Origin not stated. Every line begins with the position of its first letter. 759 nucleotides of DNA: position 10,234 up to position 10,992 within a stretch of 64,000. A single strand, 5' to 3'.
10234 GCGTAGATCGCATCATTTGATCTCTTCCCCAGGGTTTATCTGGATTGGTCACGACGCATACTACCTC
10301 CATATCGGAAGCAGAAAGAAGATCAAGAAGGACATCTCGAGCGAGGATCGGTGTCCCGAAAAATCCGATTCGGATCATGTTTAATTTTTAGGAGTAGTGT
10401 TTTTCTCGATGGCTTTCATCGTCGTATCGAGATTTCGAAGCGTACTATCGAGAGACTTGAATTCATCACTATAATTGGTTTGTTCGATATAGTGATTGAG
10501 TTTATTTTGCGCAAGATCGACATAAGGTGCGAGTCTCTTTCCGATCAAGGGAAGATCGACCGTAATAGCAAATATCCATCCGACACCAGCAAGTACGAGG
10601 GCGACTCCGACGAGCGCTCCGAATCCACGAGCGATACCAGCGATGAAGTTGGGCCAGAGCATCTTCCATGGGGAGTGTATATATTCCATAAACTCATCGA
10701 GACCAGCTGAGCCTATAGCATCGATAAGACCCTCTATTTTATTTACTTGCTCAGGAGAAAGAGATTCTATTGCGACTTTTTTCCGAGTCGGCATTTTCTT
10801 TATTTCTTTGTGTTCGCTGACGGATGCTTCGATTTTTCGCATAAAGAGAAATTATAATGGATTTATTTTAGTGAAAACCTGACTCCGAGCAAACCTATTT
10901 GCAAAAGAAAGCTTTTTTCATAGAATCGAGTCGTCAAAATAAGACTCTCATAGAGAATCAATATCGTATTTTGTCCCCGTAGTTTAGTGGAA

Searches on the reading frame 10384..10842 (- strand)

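Call 9: search_protein_families(library=pfam, max_evalue=0.001, proteins=[window:10384-10842:-])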
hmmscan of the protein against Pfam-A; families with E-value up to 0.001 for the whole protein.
seq(153 aa): 1 family
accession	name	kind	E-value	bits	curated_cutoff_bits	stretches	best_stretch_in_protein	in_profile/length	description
PF18910.5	DUF5665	-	1.8e-14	54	27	1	57-105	1-49/56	Domain of unknown function (DUF5665)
